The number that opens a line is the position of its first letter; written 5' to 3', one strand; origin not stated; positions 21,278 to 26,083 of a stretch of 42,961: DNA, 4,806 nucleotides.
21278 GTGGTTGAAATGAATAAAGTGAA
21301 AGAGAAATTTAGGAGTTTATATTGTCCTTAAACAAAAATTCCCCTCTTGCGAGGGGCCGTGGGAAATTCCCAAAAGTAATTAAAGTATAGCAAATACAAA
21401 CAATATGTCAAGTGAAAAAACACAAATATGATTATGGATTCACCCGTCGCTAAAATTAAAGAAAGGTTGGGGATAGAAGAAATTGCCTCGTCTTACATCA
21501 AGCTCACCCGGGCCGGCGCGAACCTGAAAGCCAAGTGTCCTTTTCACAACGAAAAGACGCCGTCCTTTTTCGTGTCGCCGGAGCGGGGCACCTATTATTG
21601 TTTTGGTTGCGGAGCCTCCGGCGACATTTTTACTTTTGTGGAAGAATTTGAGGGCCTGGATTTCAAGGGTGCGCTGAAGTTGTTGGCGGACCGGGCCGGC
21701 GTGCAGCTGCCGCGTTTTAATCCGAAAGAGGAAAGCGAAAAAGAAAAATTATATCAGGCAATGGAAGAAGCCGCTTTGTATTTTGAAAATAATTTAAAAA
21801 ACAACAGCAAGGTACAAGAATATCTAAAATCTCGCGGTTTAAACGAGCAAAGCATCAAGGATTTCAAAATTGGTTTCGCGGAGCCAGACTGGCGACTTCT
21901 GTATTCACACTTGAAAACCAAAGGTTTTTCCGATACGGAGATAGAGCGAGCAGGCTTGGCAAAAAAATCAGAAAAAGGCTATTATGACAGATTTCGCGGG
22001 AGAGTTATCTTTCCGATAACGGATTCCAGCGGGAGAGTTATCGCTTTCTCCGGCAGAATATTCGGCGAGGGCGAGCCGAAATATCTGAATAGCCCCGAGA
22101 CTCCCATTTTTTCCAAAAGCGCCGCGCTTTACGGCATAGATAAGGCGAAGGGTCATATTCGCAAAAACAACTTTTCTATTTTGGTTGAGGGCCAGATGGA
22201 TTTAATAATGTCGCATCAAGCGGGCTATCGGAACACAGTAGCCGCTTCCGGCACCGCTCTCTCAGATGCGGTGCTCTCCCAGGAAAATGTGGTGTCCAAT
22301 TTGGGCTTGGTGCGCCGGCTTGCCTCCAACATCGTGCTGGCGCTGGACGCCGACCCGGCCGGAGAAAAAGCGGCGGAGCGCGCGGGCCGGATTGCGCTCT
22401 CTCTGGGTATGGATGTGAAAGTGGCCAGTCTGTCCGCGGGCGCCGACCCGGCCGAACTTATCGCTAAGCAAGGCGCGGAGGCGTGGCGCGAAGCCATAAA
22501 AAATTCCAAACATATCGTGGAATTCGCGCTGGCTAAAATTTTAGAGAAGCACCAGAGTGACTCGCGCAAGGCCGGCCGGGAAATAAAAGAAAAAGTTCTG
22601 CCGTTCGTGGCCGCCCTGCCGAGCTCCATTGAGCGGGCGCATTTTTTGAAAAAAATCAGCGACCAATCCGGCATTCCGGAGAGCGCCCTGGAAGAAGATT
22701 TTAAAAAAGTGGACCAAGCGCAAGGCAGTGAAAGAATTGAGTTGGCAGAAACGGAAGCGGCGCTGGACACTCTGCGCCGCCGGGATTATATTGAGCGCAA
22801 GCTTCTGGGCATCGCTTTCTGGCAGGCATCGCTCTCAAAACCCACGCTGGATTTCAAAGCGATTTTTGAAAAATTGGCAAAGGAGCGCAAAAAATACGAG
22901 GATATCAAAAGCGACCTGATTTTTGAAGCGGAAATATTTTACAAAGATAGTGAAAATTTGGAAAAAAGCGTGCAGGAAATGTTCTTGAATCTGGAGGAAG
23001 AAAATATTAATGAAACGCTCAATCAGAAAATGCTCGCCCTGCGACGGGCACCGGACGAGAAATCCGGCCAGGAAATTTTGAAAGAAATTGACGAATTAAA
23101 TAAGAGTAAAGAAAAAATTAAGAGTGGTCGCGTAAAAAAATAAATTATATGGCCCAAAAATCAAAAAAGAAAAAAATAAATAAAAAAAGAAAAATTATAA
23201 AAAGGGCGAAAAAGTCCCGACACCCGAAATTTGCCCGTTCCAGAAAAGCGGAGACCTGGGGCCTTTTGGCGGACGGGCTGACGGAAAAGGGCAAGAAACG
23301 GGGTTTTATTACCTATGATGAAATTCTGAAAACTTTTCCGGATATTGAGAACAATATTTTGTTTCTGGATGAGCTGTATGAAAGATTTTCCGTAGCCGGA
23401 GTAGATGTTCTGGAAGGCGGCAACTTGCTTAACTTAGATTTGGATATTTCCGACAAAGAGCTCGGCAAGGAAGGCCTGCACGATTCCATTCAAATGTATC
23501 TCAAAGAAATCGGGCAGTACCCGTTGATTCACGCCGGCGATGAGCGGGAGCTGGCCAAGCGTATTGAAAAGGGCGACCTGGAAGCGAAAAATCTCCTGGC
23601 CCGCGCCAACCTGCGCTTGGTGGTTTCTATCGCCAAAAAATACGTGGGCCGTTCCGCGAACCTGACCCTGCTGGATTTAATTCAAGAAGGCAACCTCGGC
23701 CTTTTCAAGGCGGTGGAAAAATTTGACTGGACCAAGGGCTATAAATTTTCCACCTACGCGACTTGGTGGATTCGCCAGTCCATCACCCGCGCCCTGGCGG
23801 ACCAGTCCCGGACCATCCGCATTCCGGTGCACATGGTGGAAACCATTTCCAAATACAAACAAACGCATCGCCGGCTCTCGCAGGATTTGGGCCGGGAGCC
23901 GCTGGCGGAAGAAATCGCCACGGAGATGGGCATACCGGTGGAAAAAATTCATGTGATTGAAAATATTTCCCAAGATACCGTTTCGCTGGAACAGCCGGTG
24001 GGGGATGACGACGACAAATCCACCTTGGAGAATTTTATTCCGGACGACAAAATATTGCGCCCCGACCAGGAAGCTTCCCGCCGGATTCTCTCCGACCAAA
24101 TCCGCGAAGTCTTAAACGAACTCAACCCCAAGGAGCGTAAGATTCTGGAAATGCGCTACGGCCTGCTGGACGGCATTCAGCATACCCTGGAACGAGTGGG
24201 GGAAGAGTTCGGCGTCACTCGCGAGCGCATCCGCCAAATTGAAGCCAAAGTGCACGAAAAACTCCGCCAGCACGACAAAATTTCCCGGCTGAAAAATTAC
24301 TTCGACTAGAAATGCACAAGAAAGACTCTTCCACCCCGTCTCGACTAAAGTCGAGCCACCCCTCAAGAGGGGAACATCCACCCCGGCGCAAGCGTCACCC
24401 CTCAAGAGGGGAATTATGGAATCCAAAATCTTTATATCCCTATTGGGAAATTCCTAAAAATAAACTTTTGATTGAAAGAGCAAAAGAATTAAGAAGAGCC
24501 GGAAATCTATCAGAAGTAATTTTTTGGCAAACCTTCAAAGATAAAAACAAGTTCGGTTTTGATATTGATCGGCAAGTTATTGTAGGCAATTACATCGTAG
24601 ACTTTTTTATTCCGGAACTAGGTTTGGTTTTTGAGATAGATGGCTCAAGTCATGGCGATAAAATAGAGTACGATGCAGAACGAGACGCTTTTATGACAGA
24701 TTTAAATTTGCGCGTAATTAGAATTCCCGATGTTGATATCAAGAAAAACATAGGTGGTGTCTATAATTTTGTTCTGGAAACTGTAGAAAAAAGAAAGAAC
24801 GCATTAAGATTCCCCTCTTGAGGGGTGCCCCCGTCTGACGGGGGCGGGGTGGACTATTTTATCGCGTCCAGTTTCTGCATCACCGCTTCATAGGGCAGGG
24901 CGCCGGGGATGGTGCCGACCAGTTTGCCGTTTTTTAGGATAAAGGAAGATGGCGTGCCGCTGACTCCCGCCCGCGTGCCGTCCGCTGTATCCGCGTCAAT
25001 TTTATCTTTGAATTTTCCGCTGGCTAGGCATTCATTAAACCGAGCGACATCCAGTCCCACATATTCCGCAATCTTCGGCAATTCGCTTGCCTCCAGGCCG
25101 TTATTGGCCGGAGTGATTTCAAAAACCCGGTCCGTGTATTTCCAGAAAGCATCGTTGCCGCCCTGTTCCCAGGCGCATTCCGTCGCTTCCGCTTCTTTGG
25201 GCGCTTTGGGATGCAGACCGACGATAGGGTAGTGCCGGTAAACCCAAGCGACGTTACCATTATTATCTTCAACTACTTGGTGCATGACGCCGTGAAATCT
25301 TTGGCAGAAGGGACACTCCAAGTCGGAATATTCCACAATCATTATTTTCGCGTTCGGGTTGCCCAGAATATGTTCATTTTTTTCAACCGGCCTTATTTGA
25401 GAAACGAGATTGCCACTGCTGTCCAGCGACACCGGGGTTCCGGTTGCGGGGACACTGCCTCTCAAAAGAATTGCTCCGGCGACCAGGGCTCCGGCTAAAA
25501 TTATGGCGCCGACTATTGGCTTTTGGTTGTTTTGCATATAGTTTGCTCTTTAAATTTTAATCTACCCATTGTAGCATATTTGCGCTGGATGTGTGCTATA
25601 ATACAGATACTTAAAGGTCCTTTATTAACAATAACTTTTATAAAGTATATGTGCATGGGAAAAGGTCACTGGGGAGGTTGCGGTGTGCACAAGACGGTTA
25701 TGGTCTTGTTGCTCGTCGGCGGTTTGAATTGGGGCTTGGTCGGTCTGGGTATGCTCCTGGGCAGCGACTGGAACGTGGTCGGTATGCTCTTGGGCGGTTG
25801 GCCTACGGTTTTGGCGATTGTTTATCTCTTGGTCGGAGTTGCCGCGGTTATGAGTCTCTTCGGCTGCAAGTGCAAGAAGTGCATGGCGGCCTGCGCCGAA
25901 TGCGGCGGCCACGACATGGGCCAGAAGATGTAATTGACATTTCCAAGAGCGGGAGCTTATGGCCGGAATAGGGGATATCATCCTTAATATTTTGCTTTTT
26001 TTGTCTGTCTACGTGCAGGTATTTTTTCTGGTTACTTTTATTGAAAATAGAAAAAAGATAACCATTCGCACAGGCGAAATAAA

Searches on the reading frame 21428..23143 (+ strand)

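Call 82: search_protein_families(library=pfam, proteins=[window:21428-23143:+], max_evalue=0.001)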
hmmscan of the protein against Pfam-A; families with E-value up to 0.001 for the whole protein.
window:21428-23143:+ (571 aa): 7 families
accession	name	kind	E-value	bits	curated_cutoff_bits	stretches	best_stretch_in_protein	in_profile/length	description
PF08275.17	DNAG_N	-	5.3e-43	146.6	26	1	118-241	1-128/128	DNA primase catalytic core, N-terminal domain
PF01807.25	Zn_ribbon_DnaG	-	1.3e-31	108.7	24.9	1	5-95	4-94/98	CHC2 zinc finger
PF13662.12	Toprim_4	-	2.1e-14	53.9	25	1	251-332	4-83/85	Toprim domain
PF13155.12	Toprim_2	-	6e-14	52.6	22.1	1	251-345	1-88/88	Toprim-like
PF01751.28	Toprim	-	6.5e-10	39.5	23.1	1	251-331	3-92/96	Toprim domain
PF10410.14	DnaB_bind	-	7.2e-05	23.4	20.6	1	388-418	25-55/56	DnaB-helicase binding domain of primase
PF13362.12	Toprim_3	-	0.00025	21.8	27.2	1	282-351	26-95/95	Toprim domain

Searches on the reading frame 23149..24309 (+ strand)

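Call 82: search_protein_families(library=pfam, proteins=[window:23149-24309:+], max_evalue=0.001)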
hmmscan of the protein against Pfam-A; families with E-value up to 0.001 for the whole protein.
window:23149-24309:+ (386 aa): 6 families
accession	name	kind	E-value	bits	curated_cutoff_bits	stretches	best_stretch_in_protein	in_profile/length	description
PF04542.20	Sigma70_r2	-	4.6e-22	78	24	1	150-222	1-71/71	Sigma-70 region 2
PF04539.22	Sigma70_r3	-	2.8e-19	69.4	25.3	1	231-307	1-76/78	Sigma-70 region 3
PF04545.22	Sigma70_r4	-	3.2e-17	62.2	24.1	1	321-374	1-50/50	Sigma-70, region 4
PF00140.25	Sigma70_r1_2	-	1.2e-13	51.2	22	1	112-144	1-33/34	Sigma-70 factor, region 1.2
PF03979.19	Sigma70_r1_1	-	1.3e-09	38.3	22.5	1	44-90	10-56/81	Sigma-70 factor, region 1.1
PF08281.18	Sigma70_r4_2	-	0.00011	22.2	25.7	0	316-337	2-23/54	Sigma-70, region 4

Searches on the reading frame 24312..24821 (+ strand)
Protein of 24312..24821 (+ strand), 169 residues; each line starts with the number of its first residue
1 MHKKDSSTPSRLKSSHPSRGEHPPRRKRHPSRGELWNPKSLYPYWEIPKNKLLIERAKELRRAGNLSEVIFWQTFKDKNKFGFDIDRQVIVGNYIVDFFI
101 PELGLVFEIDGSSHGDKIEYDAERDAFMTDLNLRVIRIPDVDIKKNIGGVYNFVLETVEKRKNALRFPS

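Call 82: search_protein_families(library=pfam, proteins=[window:24312-24821:+], max_evalue=0.001)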
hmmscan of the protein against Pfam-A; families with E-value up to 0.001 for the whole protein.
window:24312-24821:+ (169 aa): 1 family
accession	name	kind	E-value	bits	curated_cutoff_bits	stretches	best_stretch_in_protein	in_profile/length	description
PF04480.18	DUF559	-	5e-21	75.1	20.6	1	55-158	5-108/109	Protein of unknown function (DUF559)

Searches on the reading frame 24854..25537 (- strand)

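Call 82: search_protein_families(library=pfam, proteins=[window:24854-25537:-], max_evalue=0.001)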
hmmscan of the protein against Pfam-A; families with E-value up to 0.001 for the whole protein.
window:24854-25537:- (227 aa): 4 families
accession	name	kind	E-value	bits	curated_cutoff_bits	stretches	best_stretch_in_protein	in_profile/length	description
PF13462.12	Thioredoxin_4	-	1.8e-20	74.2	23.2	1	53-204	3-147/165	Thioredoxin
PF01323.26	DSBA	-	4.3e-16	59.7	25.6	2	149-223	121-190/191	DSBA-like thioredoxin domain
PF13098.12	Thioredoxin_2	-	1.1e-07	32.5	27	1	62-222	4-103/104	Thioredoxin-like domain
PF00085.26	Thioredoxin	-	0.00067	20.1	23.5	0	179-224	55-102/103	Thioredoxin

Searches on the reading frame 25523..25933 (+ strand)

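Call 82: search_protein_families(library=pfam, proteins=[window:25523-25933:+], max_evalue=0.001)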
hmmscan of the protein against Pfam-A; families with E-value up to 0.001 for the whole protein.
window:25523-25933:+ (136 aa): 1 family
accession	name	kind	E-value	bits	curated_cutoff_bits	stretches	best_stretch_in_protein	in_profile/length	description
PF04070.17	DUF378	-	1.9e-09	37.7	25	1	56-112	4-56/60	Domain of unknown function (DUF378)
